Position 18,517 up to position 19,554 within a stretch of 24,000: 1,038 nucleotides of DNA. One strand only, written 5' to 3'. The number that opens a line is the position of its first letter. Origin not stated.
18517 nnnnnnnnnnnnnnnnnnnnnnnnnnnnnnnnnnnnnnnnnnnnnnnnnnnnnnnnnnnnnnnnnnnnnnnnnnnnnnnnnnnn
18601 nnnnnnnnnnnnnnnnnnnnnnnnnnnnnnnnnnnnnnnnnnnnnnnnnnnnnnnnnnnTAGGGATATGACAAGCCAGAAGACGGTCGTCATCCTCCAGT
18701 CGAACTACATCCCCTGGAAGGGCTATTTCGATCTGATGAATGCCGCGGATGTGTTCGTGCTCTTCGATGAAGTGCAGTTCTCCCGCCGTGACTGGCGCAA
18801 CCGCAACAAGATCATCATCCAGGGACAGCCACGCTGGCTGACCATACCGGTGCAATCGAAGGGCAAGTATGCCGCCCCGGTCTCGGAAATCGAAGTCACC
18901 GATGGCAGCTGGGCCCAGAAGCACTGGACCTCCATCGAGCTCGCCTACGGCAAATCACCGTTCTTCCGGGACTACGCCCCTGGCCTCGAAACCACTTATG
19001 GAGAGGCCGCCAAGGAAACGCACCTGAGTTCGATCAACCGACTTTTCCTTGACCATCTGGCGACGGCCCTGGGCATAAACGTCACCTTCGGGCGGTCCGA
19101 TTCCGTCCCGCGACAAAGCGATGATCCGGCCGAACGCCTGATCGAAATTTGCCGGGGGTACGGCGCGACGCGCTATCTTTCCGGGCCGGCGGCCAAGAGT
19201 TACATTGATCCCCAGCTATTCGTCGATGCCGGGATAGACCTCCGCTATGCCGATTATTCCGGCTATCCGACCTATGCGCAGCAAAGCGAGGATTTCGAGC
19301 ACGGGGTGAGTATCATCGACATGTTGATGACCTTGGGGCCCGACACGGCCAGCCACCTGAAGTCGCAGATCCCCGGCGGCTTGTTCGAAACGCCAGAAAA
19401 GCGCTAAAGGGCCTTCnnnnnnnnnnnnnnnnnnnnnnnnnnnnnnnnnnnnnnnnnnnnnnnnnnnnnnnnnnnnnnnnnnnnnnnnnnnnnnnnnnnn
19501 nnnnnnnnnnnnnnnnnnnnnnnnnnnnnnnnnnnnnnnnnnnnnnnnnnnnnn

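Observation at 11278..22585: Arn/Gtr-style make-load-flip-attach glycan-modification system for an unassigned, heavily tailored amino-deoxyhexose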

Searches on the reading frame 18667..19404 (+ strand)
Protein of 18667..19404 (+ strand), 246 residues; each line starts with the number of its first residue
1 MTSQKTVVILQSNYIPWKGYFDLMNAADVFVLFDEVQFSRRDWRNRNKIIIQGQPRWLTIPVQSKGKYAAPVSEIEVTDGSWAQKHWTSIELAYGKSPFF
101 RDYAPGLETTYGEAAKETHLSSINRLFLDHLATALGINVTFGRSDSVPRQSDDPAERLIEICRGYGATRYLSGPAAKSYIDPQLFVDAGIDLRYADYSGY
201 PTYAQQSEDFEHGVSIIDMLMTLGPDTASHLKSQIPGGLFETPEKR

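Call 5: search_protein_families(library=pfam, proteins=[window:18667-19404:+], max_evalue=0.01)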
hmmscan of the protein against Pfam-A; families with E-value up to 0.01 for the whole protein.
window:18667-19404:+ (246 aa): 1 family
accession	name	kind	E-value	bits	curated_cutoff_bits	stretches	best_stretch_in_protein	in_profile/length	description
PF08889.16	WbqC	-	4e-72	243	21.3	1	11-228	1-216/218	WbqC-like protein family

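Call 8: search_protein_families(library=ncbifam, proteins=[window:18667-19404:+], max_evalue=0.01)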
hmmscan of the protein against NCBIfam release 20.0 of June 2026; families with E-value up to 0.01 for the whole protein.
window:18667-19404:+ (246 aa): 0 families

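Call 28: search_solved_structures(query=window:18667-19404:+, max_evalue=1)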
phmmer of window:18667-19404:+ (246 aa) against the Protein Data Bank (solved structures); distinct sequences matched with E-value up to 1: 3.
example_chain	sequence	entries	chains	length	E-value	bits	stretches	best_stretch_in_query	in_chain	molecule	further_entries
5lhe_A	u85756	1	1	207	0.75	12.3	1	100-171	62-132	N-(5'-phosphoribosyl)anthranilate isomerase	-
5lhf_A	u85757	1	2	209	0.76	12.3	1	100-171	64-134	N-(5'-phosphoribosyl)anthranilate isomerase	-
8z3b_A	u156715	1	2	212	0.99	11.9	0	164-216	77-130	Glutathione S-transferase delta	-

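Call 45: find_homologous_proteins(query=window:18667-19404:+, max_evalue=1e-10)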
Query window:18667-19404:+ (246 aa): 7998 proteins with E <= 1e-10 among 8000 candidates; the best 120 are listed.
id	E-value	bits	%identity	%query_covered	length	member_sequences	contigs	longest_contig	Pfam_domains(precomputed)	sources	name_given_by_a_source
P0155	1.5e-164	563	100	100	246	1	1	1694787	PF08889.17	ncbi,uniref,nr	ncbi:hypothetical protein B7H23_07105 [Notoacmeibacter marinus]|uniref:WbqC family protein n=1 Tax=N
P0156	1.5e-126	439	76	100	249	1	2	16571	PF08889.17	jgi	jgi:hypothetical protein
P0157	1.7e-108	380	66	99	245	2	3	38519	PF08889.17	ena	-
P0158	1.0e-104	367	67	98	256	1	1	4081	PF08889.17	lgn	-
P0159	2.7e-102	359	65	98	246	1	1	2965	PF08889.17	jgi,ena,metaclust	metaclust:\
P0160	5.6e-97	342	63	93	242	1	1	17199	PF08889.17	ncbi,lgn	-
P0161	8.6e-97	341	64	93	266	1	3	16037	PF08889.17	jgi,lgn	jgi:hypothetical protein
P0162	3.2e-93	330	60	95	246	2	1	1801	PF08889.17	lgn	-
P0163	5.3e-93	329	60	93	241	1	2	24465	PF08889.17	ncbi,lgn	-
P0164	1.4e-92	328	62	94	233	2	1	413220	PF08889.17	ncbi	-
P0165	1.9e-92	327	64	93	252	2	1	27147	PF08889.17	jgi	jgi:hypothetical protein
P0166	2.7e-92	327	63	95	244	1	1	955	PF08889.17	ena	-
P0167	3.9e-92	326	61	93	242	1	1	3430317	PF08889.17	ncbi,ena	-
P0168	5.2e-92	326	63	93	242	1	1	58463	PF08889.17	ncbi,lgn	-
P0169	8.0e-92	325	62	93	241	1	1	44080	PF08889.17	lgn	-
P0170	9.6e-92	325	60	96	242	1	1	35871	PF08889.17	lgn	-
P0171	1.1e-91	325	61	93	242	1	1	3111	PF08889.17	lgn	-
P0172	1.3e-91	324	63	96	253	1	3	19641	PF08889.17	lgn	-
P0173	1.4e-91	324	60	93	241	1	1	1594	PF08889.17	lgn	-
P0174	3.9e-91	323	59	99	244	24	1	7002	PF08889.17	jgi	jgi:hypothetical protein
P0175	1.8e-90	321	63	93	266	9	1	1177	PF08889.17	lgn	-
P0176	2.0e-90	321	60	93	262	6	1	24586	PF08889.17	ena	-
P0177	2.3e-90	320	61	93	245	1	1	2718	PF08889.17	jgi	-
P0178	3.7e-90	320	64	93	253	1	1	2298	PF08889.17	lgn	-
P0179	4.5e-90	319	61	95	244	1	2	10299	PF08889.17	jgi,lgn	jgi:hypothetical protein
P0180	4.8e-90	319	59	98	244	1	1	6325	PF08889.17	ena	-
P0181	6.6e-90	319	62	93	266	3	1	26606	PF08889.17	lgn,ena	-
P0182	6.6e-90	319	59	99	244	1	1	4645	PF08889.17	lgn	-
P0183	1.3e-89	318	58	95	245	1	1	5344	PF08889.17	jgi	jgi:hypothetical protein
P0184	2.4e-89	317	60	98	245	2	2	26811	PF08889.17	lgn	-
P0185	3.5e-89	316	60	96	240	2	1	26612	PF08889.17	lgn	-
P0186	5.3e-89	316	59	96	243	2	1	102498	PF08889.17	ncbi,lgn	ncbi:MAG: WbqC family protein [Pseudomonadota bacterium]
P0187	5.6e-89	316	58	99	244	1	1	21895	PF08889.17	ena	-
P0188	6.7e-89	315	59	95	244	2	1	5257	PF08889.17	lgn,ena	-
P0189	7.8e-89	315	59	97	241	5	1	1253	PF08889.17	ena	-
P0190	1.3e-88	315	58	94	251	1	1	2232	PF08889.17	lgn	-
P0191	2.0e-88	314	61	93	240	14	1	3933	PF08889.17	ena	-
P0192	2.1e-88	314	59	96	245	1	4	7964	PF08889.17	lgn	-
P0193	2.1e-88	314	60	93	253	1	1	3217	PF08889.17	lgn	-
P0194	3.0e-88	313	59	95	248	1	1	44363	PF08889.17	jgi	jgi:hypothetical protein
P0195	4.3e-88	313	59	98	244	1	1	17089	PF08889.17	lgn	-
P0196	4.7e-88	313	58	99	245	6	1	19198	PF08889.17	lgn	-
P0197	4.8e-88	313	60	97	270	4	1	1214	PF08889.17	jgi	jgi:hypothetical protein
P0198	6.9e-88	312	60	94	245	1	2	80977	PF08889.17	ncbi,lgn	ncbi:MAG: WbqC family protein [Pseudomonadota bacterium]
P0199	7.2e-88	312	58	95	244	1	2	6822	PF08889.17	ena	-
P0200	1.3e-87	311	62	93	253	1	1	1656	PF08889.17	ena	-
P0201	1.5e-87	311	59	95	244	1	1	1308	PF08889.17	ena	-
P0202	2.1e-87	311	59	97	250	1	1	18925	PF08889.17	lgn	-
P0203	3.1e-87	310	59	98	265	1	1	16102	PF08889.17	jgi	jgi:hypothetical protein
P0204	3.3e-87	310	58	99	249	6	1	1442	PF08889.17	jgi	jgi:hypothetical protein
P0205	3.9e-87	310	58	95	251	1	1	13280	PF08889.17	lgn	-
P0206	4.6e-87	309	60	95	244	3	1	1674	PF08889.17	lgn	-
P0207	6.0e-87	309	57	99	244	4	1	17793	PF08889.17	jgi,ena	-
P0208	6.3e-87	309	55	97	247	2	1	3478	PF08889.17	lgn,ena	-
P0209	8.4e-87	309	58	97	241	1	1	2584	PF08889.17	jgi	jgi:hypothetical protein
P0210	1.0e-86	308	57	98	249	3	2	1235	PF08889.17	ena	-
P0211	1.1e-86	308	57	95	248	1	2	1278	PF08889.17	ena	-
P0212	1.1e-86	308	57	96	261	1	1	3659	PF08889.17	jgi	jgi:WbqC-like protein family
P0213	1.2e-86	308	58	98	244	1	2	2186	PF08889.17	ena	-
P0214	2.4e-86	307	58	98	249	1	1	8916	PF08889.17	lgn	-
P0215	6.4e-86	306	57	96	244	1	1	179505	PF08889.17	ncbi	-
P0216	8.2e-86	305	57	99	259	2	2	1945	PF08889.17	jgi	jgi:hypothetical protein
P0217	8.9e-86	305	60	93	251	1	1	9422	PF08889.17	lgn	-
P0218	1.0e-85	305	60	88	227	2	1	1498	PF08889.17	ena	-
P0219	1.1e-85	305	59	94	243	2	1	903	PF08889.17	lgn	-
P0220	1.3e-85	305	57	97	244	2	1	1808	PF08889.17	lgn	-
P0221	1.5e-85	305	59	93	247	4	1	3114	PF08889.17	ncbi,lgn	-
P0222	1.6e-85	304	58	93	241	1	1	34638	PF08889.17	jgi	-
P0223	2.3e-85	304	58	96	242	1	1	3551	PF08889.17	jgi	jgi:hypothetical protein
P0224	2.4e-85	304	57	94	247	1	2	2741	PF08889.17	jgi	jgi:WbqC-like protein family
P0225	2.9e-85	304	61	93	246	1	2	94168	PF08889.17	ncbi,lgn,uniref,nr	ncbi:WbqC-like protein family protein [Mesorhizobium albiziae]|uniref:WbqC-like protein family prote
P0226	3.0e-85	304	56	97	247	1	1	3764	PF08889.17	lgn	-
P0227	3.2e-85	303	56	98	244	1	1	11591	PF08889.17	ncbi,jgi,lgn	jgi:hypothetical protein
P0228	3.6e-85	303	57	98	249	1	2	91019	PF08889.17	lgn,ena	-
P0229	3.7e-85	303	57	99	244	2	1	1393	PF08889.17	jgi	jgi:WbqC-like protein family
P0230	3.9e-85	303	56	99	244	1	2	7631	PF08889.17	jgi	jgi:hypothetical protein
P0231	4.1e-85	303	57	98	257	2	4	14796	PF08889.17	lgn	-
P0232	4.5e-85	303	57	96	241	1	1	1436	PF08889.17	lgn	-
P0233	5.5e-85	303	56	98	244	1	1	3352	PF08889.17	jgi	jgi:hypothetical protein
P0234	5.9e-85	303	57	95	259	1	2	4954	PF08889.17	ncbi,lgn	-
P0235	6.0e-85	303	58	96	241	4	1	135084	PF08889.17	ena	-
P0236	7.6e-85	302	57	97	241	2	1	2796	PF08889.17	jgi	jgi:hypothetical protein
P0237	8.0e-85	302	59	93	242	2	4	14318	PF08889.17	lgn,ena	-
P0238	8.1e-85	302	58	94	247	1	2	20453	PF08889.17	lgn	-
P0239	1.0e-84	302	56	98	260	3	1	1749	PF08889.17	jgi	jgi:hypothetical protein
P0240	1.1e-84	302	57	98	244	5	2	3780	PF08889.17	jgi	jgi:hypothetical protein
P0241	1.3e-84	301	56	95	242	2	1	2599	PF08889.17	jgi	jgi:WbqC-like protein family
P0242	1.3e-84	301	56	93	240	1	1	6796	PF08889.17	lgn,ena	-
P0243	2.6e-84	300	58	95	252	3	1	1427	PF08889.17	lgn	-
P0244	2.7e-84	300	57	93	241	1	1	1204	PF08889.17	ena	-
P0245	2.9e-84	300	55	98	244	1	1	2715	PF08889.17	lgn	-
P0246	3.4e-84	300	56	95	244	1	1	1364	PF08889.17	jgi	jgi:WbqC-like protein family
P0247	4.6e-84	300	59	93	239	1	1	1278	PF08889.17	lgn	-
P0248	4.7e-84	300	62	92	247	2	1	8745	PF08889.17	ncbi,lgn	-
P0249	4.8e-84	300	56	94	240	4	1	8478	PF08889.17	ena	-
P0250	4.9e-84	300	58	93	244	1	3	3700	PF08889.17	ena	-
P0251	6.6e-84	299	57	95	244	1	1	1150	PF08889.17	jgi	jgi:hypothetical protein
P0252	7.1e-84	299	56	99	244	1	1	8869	PF08889.17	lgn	-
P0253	7.6e-84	299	57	93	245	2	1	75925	PF08889.17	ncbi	-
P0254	9.3e-84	299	56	94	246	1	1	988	PF08889.17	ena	-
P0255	1.1e-83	298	57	93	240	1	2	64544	PF08889.17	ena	-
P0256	1.2e-83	298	57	93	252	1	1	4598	PF08889.17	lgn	-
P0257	1.2e-83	298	55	99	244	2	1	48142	PF08889.17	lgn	-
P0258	1.3e-83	298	56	97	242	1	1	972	PF08889.17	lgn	-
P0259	1.4e-83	298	56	94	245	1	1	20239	PF08889.17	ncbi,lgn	-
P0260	1.4e-83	298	59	93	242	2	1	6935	PF08889.17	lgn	-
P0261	2.0e-83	298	58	96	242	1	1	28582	PF08889.17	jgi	jgi:hypothetical protein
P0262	2.0e-83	298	56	96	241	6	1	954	PF08889.17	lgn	-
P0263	2.6e-83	297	57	98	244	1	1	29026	PF08889.17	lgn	-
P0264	2.7e-83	297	57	99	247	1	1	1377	PF08889.17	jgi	jgi:WbqC-like protein family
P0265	3.0e-83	297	56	98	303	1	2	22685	PF08889.17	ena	-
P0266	4.0e-83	297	56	94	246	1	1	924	PF08889.17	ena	-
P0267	4.2e-83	297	54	98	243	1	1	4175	PF08889.17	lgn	-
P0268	4.5e-83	296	55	95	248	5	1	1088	PF08889.17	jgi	jgi:hypothetical protein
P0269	5.4e-83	296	56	95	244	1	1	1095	PF08889.17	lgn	-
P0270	5.7e-83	296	58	93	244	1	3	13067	PF08889.17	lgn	-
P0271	8.5e-83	295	56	97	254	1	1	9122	PF08889.17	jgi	jgi:hypothetical protein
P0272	1.2e-82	295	55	94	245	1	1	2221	PF08889.17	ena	-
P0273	2.0e-82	294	55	93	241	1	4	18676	PF08889.17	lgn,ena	-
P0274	2.0e-82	294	56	98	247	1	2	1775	PF08889.17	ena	-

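Call 46: find_encoding_contigs(protein=P0157, flank=10000, max_places=1)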
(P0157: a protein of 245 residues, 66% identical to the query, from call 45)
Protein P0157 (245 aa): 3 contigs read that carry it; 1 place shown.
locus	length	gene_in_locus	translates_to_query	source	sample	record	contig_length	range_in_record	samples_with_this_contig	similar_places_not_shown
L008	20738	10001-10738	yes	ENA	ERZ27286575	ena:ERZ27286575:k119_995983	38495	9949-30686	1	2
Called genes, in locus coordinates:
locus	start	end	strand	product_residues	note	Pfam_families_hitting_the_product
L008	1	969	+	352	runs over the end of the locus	-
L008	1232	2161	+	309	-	PF04724:Glyco_transf_17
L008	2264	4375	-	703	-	PF04134:DCC1-like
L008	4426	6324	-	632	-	-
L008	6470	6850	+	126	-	-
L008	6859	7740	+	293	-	PF13489:Methyltransf_23, PF02353:CMAS (weak), PF08241:Methyltransf_11, PF08242:Methyltransf_12, PF13649:Methyltransf_25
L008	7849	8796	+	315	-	PF00106:adh_short (faint), PF01073:3Beta_HSD, PF01370:Epimerase, PF02719:Polysacc_synt_2 (weak), PF04321:RmlD_sub_bind, PF16363:GDP_Man_Dehyd, PF07993:NAD_binding_4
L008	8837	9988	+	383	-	PF01041:DegT_DnrJ_EryC1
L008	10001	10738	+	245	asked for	PF08889:WbqC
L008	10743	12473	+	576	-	PF00535:Glycos_transf_2, PF13649:Methyltransf_25 (weak), PF08242:Methyltransf_12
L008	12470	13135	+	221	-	PF00132:Hexapep, PF14602:Hexapep_2 (weak)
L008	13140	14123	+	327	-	-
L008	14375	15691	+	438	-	PF03721:UDPG_MGDP_dh_N, PF03446:NAD_binding_2 (weak), PF00984:UDPG_MGDP_dh, PF03720:UDPG_MGDP_dh_C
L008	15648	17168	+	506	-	PF13579:Glyco_trans_4_4, PF13439:Glyco_transf_4, PF00534:Glycos_transf_1, PF13524:Glyco_trans_1_2 (weak), PF13692:Glyco_trans_1_4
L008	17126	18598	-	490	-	PF13579:Glyco_trans_4_4 (weak), PF13439:Glyco_transf_4, PF00534:Glycos_transf_1 (weak), PF13692:Glyco_trans_1_4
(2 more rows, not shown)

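Call 47: find_encoding_contigs(protein=P0225, flank=10000, max_places=1)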
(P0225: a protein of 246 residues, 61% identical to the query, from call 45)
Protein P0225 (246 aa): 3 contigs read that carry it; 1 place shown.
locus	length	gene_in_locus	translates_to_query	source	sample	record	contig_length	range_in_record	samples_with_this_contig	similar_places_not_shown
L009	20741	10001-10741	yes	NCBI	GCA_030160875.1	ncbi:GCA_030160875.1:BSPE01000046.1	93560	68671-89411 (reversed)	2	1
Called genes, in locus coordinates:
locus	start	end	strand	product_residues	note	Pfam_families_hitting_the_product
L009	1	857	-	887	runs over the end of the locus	PF01326:PPDK_N, PF00391:PEP-utilizers, PF02896:PEP-utilizers_C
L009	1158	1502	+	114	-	PF00903:Glyoxalase (weak)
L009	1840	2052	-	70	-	-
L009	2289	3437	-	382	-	PF01041:DegT_DnrJ_EryC1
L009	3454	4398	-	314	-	PF01073:3Beta_HSD, PF01370:Epimerase, PF02719:Polysacc_synt_2, PF04321:RmlD_sub_bind, PF16363:GDP_Man_Dehyd, PF07993:NAD_binding_4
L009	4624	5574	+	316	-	PF00535:Glycos_transf_2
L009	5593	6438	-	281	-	PF05721:PhyH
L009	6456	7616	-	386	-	PF13489:Methyltransf_23, PF13649:Methyltransf_25, PF08241:Methyltransf_11, PF08242:Methyltransf_12, PF13847:Methyltransf_31 (weak)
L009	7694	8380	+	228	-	PF13489:Methyltransf_23 (weak), PF08241:Methyltransf_11 (faint), PF08242:Methyltransf_12, PF13649:Methyltransf_25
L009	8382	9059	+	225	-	PF25084:LbH_EIF2B (faint), PF25087:GMPPB_C (faint), PF00132:Hexapep, PF14602:Hexapep_2 (weak)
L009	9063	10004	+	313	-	-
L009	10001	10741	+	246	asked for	PF08889:WbqC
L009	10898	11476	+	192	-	PF01209:Ubie_methyltran (weak), PF02353:CMAS (weak), PF13489:Methyltransf_23, PF13847:Methyltransf_31, PF08241:Methyltransf_11, PF08242:Methyltransf_12, PF13649:Methyltransf_25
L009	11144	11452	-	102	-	-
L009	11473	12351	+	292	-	PF13489:Methyltransf_23, PF13847:Methyltransf_31 (faint), PF08241:Methyltransf_11, PF08242:Methyltransf_12, PF13649:Methyltransf_25 (weak)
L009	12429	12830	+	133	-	-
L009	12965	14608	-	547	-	-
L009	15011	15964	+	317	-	PF13692:Glyco_trans_1_4, PF00534:Glycos_transf_1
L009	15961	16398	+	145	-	PF03013:Pyr_excise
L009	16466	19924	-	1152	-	PF00005:ABC_tran (faint), PF02463:SMC_N, PF13175:AAA_15 (weak), PF13304:AAA_21 (weak), PF13476:AAA_23, PF06470:SMC_hinge (faint), PF13304:AAA_21 (weak)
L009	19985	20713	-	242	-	PF13098:Thioredoxin_2 (weak), PF13462:Thioredoxin_4, PF01323:DSBA (faint)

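Call 48: find_encoding_contigs(protein=P0167, flank=10000, max_places=1)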
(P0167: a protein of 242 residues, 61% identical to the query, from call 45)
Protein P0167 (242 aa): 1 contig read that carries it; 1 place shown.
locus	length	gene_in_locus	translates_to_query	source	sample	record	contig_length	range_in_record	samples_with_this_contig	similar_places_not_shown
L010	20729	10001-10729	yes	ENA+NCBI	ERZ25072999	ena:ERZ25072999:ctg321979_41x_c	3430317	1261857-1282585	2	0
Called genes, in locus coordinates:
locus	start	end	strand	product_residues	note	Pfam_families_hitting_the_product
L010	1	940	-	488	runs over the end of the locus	PF00474:SSF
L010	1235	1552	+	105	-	-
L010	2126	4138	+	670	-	PF13522:GATase_6, PF13537:GATase_7, PF00733:Asn_synthase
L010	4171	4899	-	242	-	PF00106:adh_short, PF08659:KR (faint), PF13561:adh_short_C2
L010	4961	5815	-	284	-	PF25678:DUF7946, PF25679:DUF7947 (weak)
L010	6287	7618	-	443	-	PF07075:NamZ_N, PF20732:NamZ_C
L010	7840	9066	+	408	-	PF13489:Methyltransf_23, PF08241:Methyltransf_11, PF08242:Methyltransf_12, PF13649:Methyltransf_25, PF13847:Methyltransf_31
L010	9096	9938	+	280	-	PF05721:PhyH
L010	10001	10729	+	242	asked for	PF08889:WbqC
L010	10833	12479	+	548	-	PF00535:Glycos_transf_2, PF13489:Methyltransf_23 (weak), PF08242:Methyltransf_12, PF13649:Methyltransf_25 (weak)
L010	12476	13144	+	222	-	PF00132:Hexapep (weak), PF14602:Hexapep_2 (weak)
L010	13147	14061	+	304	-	-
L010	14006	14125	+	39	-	-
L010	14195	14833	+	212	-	PF01209:Ubie_methyltran, PF13489:Methyltransf_23, PF00891:Methyltransf_2 (weak), PF07021:MetW (weak), PF13649:Methyltransf_25, PF13847:Methyltransf_31, PF08241:Methyltransf_11, PF08242:Methyltransf_12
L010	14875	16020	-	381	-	PF01041:DegT_DnrJ_EryC1, PF01212:Beta_elim_lyase, PF00155:Aminotran_1_2, PF00266:Aminotran_5 (weak)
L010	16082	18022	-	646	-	-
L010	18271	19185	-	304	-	-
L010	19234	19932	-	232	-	PF13469:Sulfotransfer_3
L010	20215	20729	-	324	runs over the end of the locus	PF13489:Methyltransf_23, PF13649:Methyltransf_25, PF13847:Methyltransf_31, PF08241:Methyltransf_11, PF08242:Methyltransf_12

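Call 58: predict_structure(alignment_id=A4)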
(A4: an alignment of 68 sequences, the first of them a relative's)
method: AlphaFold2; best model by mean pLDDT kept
length: 246 residues; sequences in the alignment: 68
mean_pLDDT: 92.6   pTM: 0.89
mean pLDDT of the five models: 92.6, 91.8, 91.1, 91.0, 89.8
residues with pLDDT >= 90: 202; 70-90: 31; 50-70: 13; < 50: 0
segments of 3 or more residues with pLDDT < 50: none
pLDDT, mean of each block of 10 residues (from residue 1): 90 78 97 81 80 95 86 91 97 98 98 96 94 97 96 94 98 92 97 95 94 93 96 95 79
secondary structure, 60 per line:
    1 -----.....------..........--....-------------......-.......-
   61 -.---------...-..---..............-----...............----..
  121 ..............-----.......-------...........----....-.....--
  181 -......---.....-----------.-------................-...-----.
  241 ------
elements in order: E6-10 H18-26 E29-32 E46-51 E53-59 H81-94 H100-114 H120-134 E140-143 H154-164 E169-172 H174-178 H182-187 E191-195 H216-230

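Call 60: fold_search(model_id=the predicted structure, library=pdb)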
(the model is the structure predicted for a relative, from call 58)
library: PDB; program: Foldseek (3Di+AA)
matches with E <= 10: 888; with E <= 0.001: 2
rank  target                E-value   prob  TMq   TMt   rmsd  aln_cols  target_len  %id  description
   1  3ztt_A                7.2e-04  0.51  0.21  0.20  16.9       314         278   10  Crystal structure of pneumococcal surface antigen PsaA with manganese (released 2011-12-07)
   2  6q1c                  9.7e-04  0.47  0.21  0.20  17.0       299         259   12  Apo YfeA extracted from the E. coli periplasm (released 2019-09-04)
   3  5uxs                  2.3e-03  0.41  0.22  0.21  17.3       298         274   12  X ray structure of the periplasmic ligand binding protein YfeA from Yersinia pestis (released 2017-07-12)
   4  1xvl_A                3.1e-03  0.41  0.22  0.20  17.5       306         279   11  The three-dimensional structure of MntC from Synechocystis 6803 (released 2005-04-26)
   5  4nno                  3.3e-03  0.35  0.21  0.20  16.9       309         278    9  Crystal Structure of Manganese ABC transporter substrate-binding protein MntC from Staphylococcus Aureus bound to a Zinc (released 2014-11-26)
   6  7me1_B                3.7e-03  0.33  0.22  0.21  17.1       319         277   11  YfeA oligomer crystal 1, form 1 (released 2021-08-25)
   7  5hx7                  4.4e-03  0.30  0.21  0.19  17.0       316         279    9  Metal ABC transporter from Listeria monocytogenes (released 2016-02-17)
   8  5w57_A                4.4e-03  0.28  0.21  0.19  17.5       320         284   13  Structure of Holo AztC (released 2017-09-20)
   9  7me1_A                4.7e-03  0.28  0.21  0.19  15.9       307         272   12  YfeA oligomer crystal 1, form 1 (released 2021-08-25)
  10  5kzj_B                5.3e-03  0.25  0.20  0.19  16.3       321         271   10  Loop Deletion mutant of Paracoccus denitrificans AztC (released 2017-07-05)
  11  5uxu                  5.7e-03  0.23  0.20  0.19  17.4       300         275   12  YfeA from Yersinia pestis treated with EDTA during purification and crystallization (released 2017-07-12)
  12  7me2_B                6.8e-03  0.30  0.22  0.21  16.8       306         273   11  YfeA oligomer crystal 2, form 2 (released 2021-08-25)
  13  7me2_A                6.8e-03  0.21  0.20  0.18  16.9       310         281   12  YfeA oligomer crystal 2, form 2 (released 2021-08-25)
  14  5uyg                  7.2e-03  0.25  0.21  0.20  17.1       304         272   12  YfeA with metal bound to site 2 - Zn wavelength (released 2017-07-12)
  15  7lm6                  8.7e-03  0.28  0.22  0.21  16.3       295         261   10  Crystal structure of the Zn(II)-bound AdcAII H205L mutant variant of Streptococcus pneumoniae (released 2021-09-29)
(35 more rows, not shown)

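Call 85: search_protein_families(library=pfam, proteins=[L009:12968-14635:-, L010:16085-18049:-], max_evalue=0.01)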
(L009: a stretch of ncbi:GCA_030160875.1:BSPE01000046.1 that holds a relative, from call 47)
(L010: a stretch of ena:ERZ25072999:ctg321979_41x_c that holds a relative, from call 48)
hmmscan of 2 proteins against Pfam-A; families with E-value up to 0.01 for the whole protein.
L009:12968-14635:- (556 aa): 0 families

L010:16085-18049:- (655 aa): 0 families
